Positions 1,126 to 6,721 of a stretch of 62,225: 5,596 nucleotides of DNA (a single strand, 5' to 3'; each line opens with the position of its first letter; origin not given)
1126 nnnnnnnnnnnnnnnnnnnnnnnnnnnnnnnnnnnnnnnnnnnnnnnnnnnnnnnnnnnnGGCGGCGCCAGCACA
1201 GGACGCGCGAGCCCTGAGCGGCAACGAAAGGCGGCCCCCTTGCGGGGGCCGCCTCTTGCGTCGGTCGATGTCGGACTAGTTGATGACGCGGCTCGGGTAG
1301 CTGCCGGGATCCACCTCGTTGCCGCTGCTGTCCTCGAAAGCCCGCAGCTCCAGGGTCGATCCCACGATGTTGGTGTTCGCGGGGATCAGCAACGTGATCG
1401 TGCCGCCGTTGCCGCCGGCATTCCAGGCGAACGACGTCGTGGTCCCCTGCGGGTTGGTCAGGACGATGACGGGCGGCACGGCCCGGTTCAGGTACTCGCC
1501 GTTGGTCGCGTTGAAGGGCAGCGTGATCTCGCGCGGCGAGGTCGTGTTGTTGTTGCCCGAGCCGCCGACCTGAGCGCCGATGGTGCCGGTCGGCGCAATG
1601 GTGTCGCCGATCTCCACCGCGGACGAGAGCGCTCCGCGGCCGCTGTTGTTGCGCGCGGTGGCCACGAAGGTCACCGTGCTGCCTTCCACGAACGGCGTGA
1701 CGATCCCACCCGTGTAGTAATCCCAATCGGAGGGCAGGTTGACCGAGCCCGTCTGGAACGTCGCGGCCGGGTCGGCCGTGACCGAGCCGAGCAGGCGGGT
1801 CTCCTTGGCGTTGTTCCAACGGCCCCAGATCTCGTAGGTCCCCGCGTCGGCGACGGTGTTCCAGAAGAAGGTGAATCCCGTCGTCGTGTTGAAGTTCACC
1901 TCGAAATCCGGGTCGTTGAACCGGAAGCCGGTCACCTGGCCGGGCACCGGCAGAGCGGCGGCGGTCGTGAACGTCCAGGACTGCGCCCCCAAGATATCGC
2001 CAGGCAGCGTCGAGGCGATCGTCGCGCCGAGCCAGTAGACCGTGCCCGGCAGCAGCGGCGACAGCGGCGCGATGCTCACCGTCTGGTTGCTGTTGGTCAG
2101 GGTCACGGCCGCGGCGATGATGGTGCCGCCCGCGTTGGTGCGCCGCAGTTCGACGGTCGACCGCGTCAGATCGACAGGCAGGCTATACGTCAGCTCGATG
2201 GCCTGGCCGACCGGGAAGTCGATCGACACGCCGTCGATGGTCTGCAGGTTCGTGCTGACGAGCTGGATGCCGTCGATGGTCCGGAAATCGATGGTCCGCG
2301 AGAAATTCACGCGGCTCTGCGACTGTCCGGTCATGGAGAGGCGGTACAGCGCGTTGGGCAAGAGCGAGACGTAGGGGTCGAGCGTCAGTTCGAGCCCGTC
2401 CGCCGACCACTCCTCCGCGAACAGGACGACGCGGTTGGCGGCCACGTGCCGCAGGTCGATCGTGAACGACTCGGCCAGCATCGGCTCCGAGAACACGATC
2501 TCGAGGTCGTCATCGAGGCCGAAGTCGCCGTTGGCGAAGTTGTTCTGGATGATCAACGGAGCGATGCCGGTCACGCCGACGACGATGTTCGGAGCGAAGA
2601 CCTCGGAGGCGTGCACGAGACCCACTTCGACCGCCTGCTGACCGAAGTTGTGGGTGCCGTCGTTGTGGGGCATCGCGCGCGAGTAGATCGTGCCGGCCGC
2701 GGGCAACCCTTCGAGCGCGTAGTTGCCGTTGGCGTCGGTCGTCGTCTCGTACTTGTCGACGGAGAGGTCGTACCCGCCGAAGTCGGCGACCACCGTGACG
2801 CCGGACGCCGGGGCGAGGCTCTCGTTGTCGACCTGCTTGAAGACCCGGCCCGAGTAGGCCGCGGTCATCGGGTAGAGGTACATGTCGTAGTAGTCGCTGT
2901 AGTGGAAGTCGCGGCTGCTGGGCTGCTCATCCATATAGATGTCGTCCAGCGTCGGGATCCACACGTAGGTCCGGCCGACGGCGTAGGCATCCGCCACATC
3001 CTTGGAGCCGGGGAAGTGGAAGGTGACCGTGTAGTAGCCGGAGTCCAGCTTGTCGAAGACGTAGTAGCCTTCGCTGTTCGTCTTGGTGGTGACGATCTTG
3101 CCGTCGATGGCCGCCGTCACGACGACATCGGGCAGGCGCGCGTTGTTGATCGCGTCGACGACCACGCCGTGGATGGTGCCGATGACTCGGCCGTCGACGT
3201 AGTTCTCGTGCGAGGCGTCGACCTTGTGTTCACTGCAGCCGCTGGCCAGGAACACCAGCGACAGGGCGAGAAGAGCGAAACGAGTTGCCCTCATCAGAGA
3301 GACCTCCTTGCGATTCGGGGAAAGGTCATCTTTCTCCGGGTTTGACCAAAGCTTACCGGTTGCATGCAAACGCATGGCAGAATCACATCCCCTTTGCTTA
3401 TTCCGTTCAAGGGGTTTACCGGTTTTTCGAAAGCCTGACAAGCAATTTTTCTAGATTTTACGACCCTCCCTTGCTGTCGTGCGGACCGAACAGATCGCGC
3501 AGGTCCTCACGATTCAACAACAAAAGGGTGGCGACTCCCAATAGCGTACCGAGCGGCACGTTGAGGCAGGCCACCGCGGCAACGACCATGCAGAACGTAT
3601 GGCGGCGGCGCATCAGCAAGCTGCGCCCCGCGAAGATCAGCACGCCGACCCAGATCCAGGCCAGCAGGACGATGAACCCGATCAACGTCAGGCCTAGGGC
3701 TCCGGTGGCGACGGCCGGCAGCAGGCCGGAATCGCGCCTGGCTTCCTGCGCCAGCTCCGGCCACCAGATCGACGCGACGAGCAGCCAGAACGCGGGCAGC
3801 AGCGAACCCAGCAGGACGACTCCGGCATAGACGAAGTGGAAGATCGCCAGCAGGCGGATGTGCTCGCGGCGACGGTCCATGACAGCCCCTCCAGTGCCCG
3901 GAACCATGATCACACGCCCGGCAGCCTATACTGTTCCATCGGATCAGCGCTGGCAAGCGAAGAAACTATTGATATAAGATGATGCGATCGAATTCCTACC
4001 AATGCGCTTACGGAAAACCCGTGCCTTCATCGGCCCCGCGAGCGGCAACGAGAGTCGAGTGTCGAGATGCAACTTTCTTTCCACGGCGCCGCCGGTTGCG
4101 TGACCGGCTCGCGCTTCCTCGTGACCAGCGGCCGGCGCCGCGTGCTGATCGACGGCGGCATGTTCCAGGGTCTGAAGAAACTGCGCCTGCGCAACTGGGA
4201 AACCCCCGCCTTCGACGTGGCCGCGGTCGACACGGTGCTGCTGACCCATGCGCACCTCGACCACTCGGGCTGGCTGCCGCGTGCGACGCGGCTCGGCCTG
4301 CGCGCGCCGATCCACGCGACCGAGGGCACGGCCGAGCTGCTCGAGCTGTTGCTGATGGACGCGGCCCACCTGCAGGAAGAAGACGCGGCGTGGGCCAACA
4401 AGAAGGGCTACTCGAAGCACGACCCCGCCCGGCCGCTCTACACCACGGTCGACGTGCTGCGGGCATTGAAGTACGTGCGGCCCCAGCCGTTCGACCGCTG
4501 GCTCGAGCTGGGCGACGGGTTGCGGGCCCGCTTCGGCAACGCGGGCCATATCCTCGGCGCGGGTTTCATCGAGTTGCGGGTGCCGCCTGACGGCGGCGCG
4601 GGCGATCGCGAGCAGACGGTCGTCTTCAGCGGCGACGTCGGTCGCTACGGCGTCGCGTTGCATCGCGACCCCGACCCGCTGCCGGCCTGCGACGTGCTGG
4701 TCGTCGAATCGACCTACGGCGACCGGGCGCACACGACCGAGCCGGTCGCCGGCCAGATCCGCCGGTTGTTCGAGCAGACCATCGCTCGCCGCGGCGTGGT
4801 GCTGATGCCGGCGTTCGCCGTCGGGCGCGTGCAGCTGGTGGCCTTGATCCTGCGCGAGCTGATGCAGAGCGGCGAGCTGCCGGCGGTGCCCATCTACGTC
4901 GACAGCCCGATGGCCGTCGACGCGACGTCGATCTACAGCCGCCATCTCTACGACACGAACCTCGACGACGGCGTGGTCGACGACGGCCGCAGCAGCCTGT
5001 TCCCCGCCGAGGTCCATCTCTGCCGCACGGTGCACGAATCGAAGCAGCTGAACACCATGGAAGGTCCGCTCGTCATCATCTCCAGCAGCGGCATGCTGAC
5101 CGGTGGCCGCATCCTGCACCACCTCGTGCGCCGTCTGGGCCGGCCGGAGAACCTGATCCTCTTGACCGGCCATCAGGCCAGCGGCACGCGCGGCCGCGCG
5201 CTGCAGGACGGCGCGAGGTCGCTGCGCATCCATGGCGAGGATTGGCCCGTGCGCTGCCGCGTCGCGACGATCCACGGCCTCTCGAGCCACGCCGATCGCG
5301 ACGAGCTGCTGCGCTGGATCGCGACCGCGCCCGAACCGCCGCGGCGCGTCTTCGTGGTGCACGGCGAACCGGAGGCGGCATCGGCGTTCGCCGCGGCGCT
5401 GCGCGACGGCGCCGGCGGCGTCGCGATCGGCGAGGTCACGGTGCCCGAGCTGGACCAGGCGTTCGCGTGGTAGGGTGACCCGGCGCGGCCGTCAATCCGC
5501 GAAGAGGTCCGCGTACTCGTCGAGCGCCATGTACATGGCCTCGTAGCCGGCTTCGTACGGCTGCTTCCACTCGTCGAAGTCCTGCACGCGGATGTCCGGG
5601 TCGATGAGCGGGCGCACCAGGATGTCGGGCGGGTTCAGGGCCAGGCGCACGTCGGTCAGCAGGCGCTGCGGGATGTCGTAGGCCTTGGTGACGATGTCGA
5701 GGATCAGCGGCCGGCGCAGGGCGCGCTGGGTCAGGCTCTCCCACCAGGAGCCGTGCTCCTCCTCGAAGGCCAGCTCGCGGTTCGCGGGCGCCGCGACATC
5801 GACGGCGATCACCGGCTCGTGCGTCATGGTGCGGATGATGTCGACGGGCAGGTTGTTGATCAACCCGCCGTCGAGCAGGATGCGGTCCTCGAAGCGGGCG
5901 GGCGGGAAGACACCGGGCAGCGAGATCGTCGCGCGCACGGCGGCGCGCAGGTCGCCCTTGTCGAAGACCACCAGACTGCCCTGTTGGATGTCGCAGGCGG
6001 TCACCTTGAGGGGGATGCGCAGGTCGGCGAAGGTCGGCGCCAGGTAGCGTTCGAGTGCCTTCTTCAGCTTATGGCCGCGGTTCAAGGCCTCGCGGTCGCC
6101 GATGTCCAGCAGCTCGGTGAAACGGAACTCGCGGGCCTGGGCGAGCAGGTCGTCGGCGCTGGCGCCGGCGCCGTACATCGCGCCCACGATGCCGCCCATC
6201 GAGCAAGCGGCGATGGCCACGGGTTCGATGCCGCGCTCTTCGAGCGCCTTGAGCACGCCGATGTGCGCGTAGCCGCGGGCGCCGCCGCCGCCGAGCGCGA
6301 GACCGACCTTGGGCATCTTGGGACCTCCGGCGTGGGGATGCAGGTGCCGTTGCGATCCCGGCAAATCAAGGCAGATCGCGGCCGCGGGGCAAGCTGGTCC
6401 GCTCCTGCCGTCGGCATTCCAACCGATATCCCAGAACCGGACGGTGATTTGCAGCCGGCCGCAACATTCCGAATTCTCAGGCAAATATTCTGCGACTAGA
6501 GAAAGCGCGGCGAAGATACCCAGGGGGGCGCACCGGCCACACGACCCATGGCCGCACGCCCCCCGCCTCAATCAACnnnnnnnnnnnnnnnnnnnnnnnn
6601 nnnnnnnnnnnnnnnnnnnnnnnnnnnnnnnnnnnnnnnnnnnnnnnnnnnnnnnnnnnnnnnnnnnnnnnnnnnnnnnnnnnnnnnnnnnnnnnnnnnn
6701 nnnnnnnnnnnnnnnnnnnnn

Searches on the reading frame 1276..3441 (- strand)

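Call 35: search_protein_families(library=pfam, proteins=[window:1276-3441:-], max_evalue=0.001)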
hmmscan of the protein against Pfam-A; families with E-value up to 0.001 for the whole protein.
window:1276-3441:- (721 aa): 4 families
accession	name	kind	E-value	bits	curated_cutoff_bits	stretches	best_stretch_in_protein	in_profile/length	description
PF13620.12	CarboxypepD_reg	-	2e-15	57.3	32.3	2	89-150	1-63/82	Carboxypeptidase regulatory-like domain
PF13205.12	Big_5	-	1.5e-10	42.2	23.6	1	407-493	17-105/105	Bacterial Ig-like domain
PF13715.12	CarbopepD_reg_2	-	2.7e-09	37.4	32.2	1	90-149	1-58/88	CarboxypepD_reg-like domain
PF17210.9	SdrD_B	-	5.6e-08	33.4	29.7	1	106-146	27-69/112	SdrD B-like domain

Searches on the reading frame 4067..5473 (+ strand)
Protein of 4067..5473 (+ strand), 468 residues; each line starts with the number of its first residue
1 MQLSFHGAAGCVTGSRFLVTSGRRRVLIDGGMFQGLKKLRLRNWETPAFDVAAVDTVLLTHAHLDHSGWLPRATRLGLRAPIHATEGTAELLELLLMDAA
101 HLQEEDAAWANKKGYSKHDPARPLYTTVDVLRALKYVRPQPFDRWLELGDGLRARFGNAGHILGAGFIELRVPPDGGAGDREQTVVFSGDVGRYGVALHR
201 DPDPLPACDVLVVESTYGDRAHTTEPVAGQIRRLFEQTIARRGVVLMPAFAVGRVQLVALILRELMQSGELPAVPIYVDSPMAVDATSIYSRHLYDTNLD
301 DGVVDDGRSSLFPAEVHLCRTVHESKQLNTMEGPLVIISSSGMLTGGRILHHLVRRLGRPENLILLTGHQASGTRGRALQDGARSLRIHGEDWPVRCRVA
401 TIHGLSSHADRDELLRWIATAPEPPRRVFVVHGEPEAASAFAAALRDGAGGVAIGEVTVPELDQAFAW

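Call 35: search_protein_families(library=pfam, proteins=[window:4067-5473:+], max_evalue=0.001)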
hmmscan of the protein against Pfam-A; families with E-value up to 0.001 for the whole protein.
window:4067-5473:+ (468 aa): 5 families
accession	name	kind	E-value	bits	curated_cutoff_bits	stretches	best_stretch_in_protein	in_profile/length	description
PF10996.14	Beta-Casp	-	5.6e-33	114.5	27.7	1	255-379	1-120/120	Beta-Casp domain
PF07521.17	RMMBL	-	7.5e-19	67.9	21.6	1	394-450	3-57/63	Zn-dependent metallo-hydrolase RNA specificity domain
PF00753.33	Lactamase_B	-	2.2e-09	38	22.7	1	16-202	8-161/196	Metallo-beta-lactamase superfamily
PF12706.13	Lactamase_B_2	-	7.1e-08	32.7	27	1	24-96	1-74/200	Beta-lactamase superfamily domain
PF16661.11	Lactamase_B_6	-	0.00012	21.9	27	1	24-167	7-146/193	Metallo-beta-lactamase superfamily domain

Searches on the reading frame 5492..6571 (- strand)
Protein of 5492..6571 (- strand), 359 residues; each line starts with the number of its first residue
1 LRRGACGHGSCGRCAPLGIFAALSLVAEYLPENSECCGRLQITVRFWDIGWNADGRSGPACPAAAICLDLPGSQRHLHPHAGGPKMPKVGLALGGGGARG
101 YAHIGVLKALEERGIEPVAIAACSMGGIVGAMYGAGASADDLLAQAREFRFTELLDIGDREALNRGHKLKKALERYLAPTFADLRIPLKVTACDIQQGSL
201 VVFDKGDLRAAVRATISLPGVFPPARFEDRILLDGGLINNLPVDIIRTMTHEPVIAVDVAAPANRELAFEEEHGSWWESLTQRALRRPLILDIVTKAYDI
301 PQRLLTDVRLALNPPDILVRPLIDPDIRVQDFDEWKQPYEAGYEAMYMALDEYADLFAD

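Call 35: search_protein_families(library=pfam, proteins=[window:5492-6571:-], max_evalue=0.001)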
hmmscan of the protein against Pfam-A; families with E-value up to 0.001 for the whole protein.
window:5492-6571:- (359 aa): 1 family
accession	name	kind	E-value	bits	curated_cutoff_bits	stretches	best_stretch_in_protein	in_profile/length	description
PF01734.28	Patatin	-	4.3e-31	109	27.7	1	91-245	1-189/191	Patatin-like phospholipase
